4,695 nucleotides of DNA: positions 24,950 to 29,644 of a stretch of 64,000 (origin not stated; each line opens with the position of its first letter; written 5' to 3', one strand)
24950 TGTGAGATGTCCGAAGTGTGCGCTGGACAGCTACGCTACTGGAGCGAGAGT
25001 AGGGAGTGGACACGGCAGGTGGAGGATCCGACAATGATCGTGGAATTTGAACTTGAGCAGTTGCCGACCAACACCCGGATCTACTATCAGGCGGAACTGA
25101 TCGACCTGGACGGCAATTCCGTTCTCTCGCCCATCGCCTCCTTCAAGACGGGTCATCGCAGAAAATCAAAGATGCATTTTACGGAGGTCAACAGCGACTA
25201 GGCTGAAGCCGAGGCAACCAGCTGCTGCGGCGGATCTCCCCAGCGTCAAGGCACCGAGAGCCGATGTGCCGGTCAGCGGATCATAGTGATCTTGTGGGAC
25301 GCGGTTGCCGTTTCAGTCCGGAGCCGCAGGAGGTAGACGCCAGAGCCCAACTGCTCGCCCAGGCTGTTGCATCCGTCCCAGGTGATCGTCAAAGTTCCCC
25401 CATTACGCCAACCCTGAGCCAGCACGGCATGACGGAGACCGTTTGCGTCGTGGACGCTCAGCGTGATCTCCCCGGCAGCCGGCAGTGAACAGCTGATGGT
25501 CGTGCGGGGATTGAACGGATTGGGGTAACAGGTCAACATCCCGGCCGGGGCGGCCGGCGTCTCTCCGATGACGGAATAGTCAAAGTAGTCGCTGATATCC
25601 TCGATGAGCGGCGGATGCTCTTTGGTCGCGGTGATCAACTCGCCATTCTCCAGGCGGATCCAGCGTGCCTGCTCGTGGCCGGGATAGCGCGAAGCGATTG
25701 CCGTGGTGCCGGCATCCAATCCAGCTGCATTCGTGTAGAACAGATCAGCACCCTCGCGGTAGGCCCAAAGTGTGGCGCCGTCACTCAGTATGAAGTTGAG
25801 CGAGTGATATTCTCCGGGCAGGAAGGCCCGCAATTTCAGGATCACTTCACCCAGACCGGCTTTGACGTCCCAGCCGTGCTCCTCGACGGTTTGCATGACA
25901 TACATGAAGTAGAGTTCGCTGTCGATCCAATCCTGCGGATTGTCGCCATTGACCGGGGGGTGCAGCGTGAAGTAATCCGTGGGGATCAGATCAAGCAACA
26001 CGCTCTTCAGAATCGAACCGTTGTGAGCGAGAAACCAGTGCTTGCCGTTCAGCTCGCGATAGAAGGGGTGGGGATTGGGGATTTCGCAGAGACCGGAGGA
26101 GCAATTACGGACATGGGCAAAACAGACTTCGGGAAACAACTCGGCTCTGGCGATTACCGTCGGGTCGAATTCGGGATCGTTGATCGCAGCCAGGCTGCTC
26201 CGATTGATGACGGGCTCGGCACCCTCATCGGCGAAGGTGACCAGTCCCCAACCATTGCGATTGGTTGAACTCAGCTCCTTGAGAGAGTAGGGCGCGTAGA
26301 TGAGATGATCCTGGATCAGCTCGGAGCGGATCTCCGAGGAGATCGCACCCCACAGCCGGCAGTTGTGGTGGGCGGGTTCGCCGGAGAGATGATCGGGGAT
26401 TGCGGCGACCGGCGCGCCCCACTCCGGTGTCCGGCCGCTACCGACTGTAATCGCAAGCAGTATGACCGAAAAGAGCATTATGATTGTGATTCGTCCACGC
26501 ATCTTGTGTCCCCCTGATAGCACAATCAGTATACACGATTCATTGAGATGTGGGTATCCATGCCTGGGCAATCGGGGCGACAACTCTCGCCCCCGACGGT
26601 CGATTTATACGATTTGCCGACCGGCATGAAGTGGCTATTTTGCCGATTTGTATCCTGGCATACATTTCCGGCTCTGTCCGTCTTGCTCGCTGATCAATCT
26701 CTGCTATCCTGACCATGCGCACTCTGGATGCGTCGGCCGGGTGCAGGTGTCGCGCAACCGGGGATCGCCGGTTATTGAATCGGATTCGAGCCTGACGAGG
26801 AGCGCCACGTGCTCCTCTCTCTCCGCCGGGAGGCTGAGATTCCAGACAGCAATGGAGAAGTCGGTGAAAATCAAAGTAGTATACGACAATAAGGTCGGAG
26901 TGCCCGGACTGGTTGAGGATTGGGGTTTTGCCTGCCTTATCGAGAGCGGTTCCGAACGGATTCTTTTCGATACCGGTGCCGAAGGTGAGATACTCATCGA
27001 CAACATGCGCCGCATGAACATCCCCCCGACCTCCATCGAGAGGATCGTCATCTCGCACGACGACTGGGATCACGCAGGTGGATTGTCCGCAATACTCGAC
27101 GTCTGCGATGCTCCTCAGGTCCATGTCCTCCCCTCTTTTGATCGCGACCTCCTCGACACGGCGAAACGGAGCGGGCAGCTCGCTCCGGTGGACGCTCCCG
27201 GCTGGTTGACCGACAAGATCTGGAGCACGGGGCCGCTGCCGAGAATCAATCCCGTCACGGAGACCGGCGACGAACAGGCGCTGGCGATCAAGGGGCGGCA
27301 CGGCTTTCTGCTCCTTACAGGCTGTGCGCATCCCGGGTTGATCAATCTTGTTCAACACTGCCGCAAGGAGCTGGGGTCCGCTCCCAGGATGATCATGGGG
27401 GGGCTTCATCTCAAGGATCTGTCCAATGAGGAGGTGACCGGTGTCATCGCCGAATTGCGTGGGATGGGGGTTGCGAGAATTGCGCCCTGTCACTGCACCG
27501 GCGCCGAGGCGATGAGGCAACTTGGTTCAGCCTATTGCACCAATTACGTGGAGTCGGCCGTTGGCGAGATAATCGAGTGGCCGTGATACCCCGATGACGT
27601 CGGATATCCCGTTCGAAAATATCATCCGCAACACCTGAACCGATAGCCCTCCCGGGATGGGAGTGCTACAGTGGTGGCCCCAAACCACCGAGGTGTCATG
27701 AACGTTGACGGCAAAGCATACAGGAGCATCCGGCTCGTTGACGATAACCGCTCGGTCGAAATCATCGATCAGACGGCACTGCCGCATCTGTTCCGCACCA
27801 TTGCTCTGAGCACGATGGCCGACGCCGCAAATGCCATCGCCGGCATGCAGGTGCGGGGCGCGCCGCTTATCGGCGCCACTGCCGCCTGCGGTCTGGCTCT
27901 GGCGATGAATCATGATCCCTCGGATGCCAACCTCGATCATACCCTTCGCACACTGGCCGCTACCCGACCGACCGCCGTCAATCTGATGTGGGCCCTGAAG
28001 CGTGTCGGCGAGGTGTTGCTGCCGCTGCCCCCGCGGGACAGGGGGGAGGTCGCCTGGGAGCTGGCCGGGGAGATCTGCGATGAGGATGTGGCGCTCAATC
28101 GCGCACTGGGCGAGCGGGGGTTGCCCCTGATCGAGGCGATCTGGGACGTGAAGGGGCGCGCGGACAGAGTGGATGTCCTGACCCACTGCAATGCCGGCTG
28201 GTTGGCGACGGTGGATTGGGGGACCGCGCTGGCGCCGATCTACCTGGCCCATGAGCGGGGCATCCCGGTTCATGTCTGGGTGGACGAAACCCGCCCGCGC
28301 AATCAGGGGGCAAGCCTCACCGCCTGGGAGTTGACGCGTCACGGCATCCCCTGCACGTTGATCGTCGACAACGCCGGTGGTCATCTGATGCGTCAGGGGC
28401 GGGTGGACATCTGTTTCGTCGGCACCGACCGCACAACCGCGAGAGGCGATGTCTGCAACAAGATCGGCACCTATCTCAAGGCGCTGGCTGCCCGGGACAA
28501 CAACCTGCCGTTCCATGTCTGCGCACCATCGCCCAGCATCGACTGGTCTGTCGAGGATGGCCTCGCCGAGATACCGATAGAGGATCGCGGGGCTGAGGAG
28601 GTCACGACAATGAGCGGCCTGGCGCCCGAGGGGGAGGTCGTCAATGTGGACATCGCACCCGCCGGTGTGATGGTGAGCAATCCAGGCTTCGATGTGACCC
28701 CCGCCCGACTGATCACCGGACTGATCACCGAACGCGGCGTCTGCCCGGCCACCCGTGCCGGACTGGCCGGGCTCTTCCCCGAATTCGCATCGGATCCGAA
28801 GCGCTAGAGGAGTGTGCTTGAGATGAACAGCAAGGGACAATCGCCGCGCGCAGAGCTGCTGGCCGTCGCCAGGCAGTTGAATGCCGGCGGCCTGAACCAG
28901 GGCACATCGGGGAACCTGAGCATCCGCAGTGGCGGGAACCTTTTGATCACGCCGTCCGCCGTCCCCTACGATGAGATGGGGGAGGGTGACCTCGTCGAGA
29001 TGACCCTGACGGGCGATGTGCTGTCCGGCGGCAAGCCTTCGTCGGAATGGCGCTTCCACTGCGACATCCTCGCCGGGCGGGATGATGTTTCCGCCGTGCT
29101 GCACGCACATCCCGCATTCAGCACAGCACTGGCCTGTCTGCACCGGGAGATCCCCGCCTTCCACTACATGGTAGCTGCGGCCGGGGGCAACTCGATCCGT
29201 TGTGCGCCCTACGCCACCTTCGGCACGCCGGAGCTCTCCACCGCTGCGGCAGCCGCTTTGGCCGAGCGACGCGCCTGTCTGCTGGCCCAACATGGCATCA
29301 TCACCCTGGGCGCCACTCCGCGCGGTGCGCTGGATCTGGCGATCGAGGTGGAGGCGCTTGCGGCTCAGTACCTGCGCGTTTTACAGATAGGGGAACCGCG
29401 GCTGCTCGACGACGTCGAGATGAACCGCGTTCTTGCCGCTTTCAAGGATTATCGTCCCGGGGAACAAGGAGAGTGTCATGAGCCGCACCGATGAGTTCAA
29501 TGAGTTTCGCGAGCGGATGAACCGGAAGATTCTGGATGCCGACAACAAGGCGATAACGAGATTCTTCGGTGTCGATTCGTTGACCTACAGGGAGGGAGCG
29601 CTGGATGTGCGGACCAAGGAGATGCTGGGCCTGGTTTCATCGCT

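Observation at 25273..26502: Exported YafJ-type Ntn glutamine amidotransferase-like enzyme carrying a T9SS-like C-terminal domain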

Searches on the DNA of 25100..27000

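Call 54: search_rna_families(source=window, start=25100, end=27000, threshold=evalue, max_evalue=1)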
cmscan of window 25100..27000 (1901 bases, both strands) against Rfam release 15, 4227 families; matches with E-value up to 1: 1.
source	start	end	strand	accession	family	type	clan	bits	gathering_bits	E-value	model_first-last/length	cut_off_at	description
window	26865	26973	-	RF00619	U6atac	Gene; snRNA; splicing;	CL00009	15.1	33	0.74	1-126/126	no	U6atac minor spliceosomal RNA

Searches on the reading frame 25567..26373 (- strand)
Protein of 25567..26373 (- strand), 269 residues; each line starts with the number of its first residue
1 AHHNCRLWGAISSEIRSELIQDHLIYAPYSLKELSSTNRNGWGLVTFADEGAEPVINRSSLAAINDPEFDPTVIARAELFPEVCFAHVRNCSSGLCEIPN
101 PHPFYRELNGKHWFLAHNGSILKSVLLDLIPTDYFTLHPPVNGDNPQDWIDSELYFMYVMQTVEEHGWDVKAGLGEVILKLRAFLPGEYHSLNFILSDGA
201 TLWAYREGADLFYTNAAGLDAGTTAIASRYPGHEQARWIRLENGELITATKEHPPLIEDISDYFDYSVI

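Call 10: find_homologous_proteins(query=window:25582-26361:-, max_evalue=0.001)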
Query seq(260 aa) (260 aa): 58 proteins with E <= 0.001 among 1073 candidates.
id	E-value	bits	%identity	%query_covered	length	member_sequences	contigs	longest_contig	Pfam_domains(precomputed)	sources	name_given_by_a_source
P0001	7.4e-178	608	100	100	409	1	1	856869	PF13230.12,PF13860.13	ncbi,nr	ncbi:MAG: T9SS type A sorting domain-containing protein [bacterium]|nr:T9SS type A sorting domain-co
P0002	3.8e-83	297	49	100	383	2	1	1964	PF13230.12,PF13522.12,PF13860.13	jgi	jgi:predicted glutamine amidotransferase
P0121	6.1e-83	297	49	100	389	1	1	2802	PF13230.12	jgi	-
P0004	1.2e-82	296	49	100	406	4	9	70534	PF13230.12,PF13522.12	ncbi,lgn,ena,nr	ncbi:class II glutamine amidotransferase [bacterium]|nr:class II glutamine amidotransferase [bacteri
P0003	1.3e-82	295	49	100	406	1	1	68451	PF13230.12,PF18962.8,PF13522.12,PF13860.13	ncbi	-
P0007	2.0e-81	292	51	100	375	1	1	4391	PF13230.12,PF13860.13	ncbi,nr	ncbi:MAG: class II glutamine amidotransferase, partial [candidate division Zixibacteria bacterium]|n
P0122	1.3e-79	286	48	100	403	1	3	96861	PF13230.12,PF13860.13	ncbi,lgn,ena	-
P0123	4.1e-79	284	49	100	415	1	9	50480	PF13230.12,PF13860.13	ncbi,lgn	-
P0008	1.2e-77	279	50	100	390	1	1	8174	PF13230.12,PF13860.13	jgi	jgi:predicted glutamine amidotransferase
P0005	2.5e-77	278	50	100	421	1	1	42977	PF13230.12,PF13860.13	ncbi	-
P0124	4.7e-72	261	45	100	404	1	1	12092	PF13230.12,PF10342.16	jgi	jgi:predicted glutamine amidotransferase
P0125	7.6e-72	260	47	100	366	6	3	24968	PF13230.12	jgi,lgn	jgi:predicted glutamine amidotransferase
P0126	6.5e-71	257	43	100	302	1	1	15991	PF13230.12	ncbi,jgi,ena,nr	ncbi:MAG TPA: class II glutamine amidotransferase [bacterium]|nr:class II glutamine amidotransferase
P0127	1.4e-70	256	47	95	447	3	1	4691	PF13230.12,PF01835.26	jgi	jgi:predicted glutamine amidotransferase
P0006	1.8e-70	256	47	100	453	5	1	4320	PF13230.12,PF13860.13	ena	-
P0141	4.6e-58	215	42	100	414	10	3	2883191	PF13230.12,PF13860.13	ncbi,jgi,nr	ncbi:MAG TPA: class II glutamine amidotransferase [candidate division Zixibacteria bacterium]|nr:cla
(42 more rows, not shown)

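Call 32: find_encoding_contigs(protein=P0141, flank=6000, max_places=2)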
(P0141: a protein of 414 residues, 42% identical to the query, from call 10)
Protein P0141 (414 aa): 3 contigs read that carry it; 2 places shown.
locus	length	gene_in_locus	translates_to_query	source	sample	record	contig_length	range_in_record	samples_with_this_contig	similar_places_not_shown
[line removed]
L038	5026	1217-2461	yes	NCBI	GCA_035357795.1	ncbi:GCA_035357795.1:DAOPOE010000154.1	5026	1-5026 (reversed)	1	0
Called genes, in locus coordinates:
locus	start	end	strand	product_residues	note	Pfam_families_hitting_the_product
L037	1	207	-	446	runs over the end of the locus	PF00919:UPF0004, PF04055:Radical_SAM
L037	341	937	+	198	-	PF13207:AAA_17, PF13238:AAA_18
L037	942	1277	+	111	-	-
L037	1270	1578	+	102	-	-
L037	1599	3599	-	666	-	PF00999:Na_H_Exchanger, PF02254:TrkA_N, PF02080:TrkA_C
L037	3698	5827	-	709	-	PF09371:Tex_N, PF22706:Tex_central_region, PF14639:YqgF (weak), PF16921:Tex_YqgF, PF12836:HHH_3, PF17674:HHH_9, PF00575:S1, PF23459:S1_RRP5, +2 more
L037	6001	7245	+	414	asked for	PF13230:GATase_4, PF13860:FlgD_ig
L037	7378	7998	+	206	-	PF01174:SNO, PF07685:GATase_3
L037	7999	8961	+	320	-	PF16881:LIAS_N, PF04055:Radical_SAM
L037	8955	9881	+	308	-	PF02401:LYTB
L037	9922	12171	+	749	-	PF01578:Cytochrom_C_asm, PF16327:CcmF_C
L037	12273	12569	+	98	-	PF00355:Rieske, PF13806:Rieske_2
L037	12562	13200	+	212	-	PF01596:Methyltransf_3, PF13578:Methyltransf_24, PF13649:Methyltransf_25 (weak)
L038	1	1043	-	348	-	PF09371:Tex_N, PF22706:Tex_central_region, PF16921:Tex_YqgF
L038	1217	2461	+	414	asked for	PF13230:GATase_4, PF13860:FlgD_ig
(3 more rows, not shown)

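Call 38: search_protein_representatives(protein=window:25567-26373:-)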
Query: 269 residues. Proteins with E-value up to 0.001 (for the whole library): 1076; up to 1e-10: 305; up to 1e-30: 115. The best 150 are listed.
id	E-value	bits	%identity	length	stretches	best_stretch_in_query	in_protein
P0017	5.2e-80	285.3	48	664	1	2-266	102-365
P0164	3.0e-79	282.8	45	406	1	3-267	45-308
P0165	2.9e-78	279.6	47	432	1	3-266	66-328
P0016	1.3e-77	277.4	49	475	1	1-265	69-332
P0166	3.4e-76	272.8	47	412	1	2-267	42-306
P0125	1.8e-74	267.1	48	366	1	5-267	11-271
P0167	2.1e-74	266.9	51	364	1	15-262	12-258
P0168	2.8e-72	260.0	47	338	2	52-265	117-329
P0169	1.6e-70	254.2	44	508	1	1-266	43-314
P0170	3.2e-70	253.2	45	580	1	2-265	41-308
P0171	1.4e-68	247.8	45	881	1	3-267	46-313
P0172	1.4e-68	247.8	46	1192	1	3-265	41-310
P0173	4.8e-68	246.1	46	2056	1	2-266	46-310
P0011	7.2e-68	245.5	43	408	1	3-263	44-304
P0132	2.3e-67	243.8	45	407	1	3-265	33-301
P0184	2.9e-52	194.3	44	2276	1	3-264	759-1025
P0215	1.9e-43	165.4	40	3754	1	3-263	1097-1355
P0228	2.2e-41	158.6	40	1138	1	2-263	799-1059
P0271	2.9e-29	118.8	42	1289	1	3-167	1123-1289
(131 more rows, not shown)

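Call 52: search_protein_families(library=pfam, proteins=[P0215, P0184, P0228, P0271], max_evalue=0.0001)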
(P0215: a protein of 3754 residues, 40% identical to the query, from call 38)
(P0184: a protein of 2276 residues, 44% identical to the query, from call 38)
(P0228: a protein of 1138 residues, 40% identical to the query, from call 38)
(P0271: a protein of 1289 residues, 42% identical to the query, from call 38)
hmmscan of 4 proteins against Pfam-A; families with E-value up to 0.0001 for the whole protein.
P0215 (3754 aa): 9 families
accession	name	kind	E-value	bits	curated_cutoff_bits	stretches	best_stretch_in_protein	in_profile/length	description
PF18998.6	Flg_new_2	-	3.5e-57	190.7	23.6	5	1584-1653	1-71/73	Divergent InlB B-repeat domain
PF13385.13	Laminin_G_3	-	1.7e-52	178.1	27.6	2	170-331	1-150/151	Concanavalin A-like lectin/glucanases superfamily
PF10102.14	DUF2341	-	5.6e-24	84.8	23.4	2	59-142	2-78/84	Domain of unknown function (DUF2341)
PF22585.3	Sialidase-like_CBM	-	7.6e-14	52.4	27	0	2905-2960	84-139/156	Sialidase-like, CBM domain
PF13230.11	GATase_4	-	5.1e-12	45.7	23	1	1129-1305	29-192/272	Glutamine amidotransferases class-II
PF13517.12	FG-GAP_3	-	2.6e-09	38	26.9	0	777-832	1-61/61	FG-GAP-like repeat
PF07953.20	Toxin_R_bind_N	-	9.1e-08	32.5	23.8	0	1732-1898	5-174/191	Clostridium neurotoxin, N-terminal receptor binding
PF18911.6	PKD_4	-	1.1e-05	25.8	27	1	2268-2349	1-79/85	PKD domain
PF00041.27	fn3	-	1.4e-05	25.7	25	0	2679-2749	10-79/84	Fibronectin type III domain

P0184 (2276 aa): 6 families
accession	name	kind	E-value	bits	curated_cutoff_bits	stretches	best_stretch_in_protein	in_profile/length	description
PF25275.1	Golvesin_C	-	2e-59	199.9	31.6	3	1623-1719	8-104/132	Golvesin C-terminal domain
PF18911.6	PKD_4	-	1.7e-37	127.7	27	2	2083-2153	10-80/85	PKD domain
PF00801.26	PKD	-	2.6e-24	85.4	23.5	2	2088-2145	12-69/80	PKD domain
PF00246.29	Peptidase_M14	-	2.9e-21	76.8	21.6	1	194-346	8-172/286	Zinc carboxypeptidase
PF18027.6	Pepdidase_M14_N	-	2.8e-12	47.2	23.2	1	67-180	2-107/107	Cytosolic carboxypeptidase N-terminal domain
PF13230.11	GATase_4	-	2.3e-11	43.6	23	1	795-976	31-190/272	Glutamine amidotransferases class-II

P0228 (1138 aa): 4 families
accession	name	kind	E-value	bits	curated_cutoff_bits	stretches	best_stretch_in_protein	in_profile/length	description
PF13517.12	FG-GAP_3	-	1.7e-16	61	26.9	0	476-535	1-60/61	FG-GAP-like repeat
PF13230.11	GATase_4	-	1.4e-14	54.1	23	1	802-1014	2-197/272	Glutamine amidotransferases class-II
PF10102.14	DUF2341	-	2.5e-12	47.5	23.4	1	722-786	1-65/84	Domain of unknown function (DUF2341)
PF01839.29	FG-GAP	-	4.3e-05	23.7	22.1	0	209-221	8-20/37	FG-GAP repeat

P0271 (1289 aa): 7 families
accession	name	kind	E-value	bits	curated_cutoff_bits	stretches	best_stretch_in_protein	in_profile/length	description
PF10102.14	DUF2341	-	2.7e-23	82.7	23.4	2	85-157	1-65/84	Domain of unknown function (DUF2341)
PF13385.13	Laminin_G_3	-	5.8e-23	82.1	27.6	1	199-361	2-150/151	Concanavalin A-like lectin/glucanases superfamily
PF13517.12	FG-GAP_3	-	8.2e-16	58.8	26.9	1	705-764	1-60/61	FG-GAP-like repeat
PF13230.11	GATase_4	-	1.5e-12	47.5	23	1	1154-1243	27-113/272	Glutamine amidotransferases class-II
PF01839.29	FG-GAP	-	2.5e-07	30.9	22.1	0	704-717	8-21/37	FG-GAP repeat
PF07953.20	Toxin_R_bind_N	-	1.1e-06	28.9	23.8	1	167-353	4-188/191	Clostridium neurotoxin, N-terminal receptor binding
PF25292.1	Beta-prop_CGLA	-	4.4e-05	23.5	26.8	0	528-585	16-71/316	Lambda-carrageenase beta-propeller domain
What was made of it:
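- On Class-II (Ntn) glutamine amidotransferase fold: In relative P0228 the Cys aligns to Pfam profile position 2 (call 52).
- In relative P0228 the Pfam alignment runs from Cys802 to profile position 2, the canonical Cys (call 52).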

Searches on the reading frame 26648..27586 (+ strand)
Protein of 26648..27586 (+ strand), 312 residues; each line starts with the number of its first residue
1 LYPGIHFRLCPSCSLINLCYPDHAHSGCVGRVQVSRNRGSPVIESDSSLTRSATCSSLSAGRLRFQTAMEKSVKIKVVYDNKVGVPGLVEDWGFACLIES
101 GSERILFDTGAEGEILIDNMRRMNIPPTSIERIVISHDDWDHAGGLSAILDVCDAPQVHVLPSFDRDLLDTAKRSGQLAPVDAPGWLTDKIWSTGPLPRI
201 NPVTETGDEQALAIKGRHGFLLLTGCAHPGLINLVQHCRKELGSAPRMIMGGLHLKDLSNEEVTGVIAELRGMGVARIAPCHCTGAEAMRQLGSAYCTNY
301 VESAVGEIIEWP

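Call 18: search_protein_families(library=pfam, proteins=[window:26648-27586:+], max_evalue=0.001)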
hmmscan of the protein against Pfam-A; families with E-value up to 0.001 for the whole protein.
window:26648-27586:+ (312 aa): 3 families
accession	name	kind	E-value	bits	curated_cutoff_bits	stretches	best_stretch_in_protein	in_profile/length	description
PF00753.33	Lactamase_B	-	2.1e-09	38.1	22.7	1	96-196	9-98/196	Metallo-beta-lactamase superfamily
PF12706.13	Lactamase_B_2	-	0.00032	20.8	27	1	104-154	2-54/200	Beta-lactamase superfamily domain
PF19583.5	ODP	-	0.00038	20.8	27.2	1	96-160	6-71/194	ODP family beta lactamase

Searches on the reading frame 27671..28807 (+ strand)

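Call 18: search_protein_families(library=pfam, proteins=[window:27671-28807:+], max_evalue=0.001)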
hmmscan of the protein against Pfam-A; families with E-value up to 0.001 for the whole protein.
window:27671-28807:+ (378 aa): 1 family
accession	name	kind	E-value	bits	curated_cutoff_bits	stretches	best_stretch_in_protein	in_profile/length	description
PF01008.23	IF-2B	-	1.3e-59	202.1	22.4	1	60-359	1-279/280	Initiation factor 2 subunit family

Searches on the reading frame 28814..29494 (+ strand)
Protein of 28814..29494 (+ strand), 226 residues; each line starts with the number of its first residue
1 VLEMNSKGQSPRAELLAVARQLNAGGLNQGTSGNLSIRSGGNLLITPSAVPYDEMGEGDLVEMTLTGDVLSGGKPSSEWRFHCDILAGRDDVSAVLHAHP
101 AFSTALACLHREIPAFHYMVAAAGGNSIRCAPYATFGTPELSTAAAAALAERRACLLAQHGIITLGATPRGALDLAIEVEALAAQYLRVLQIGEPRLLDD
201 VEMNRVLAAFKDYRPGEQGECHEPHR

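Call 18: search_protein_families(library=pfam, proteins=[window:28814-29494:+], max_evalue=0.001)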
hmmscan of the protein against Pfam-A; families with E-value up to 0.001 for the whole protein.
window:28814-29494:+ (226 aa): 1 family
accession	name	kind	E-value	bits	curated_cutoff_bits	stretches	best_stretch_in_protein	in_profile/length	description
PF00596.27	Aldolase_II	-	4.2e-51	173.9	22.2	1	14-187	2-183/183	Class II Aldolase and Adducin N-terminal domain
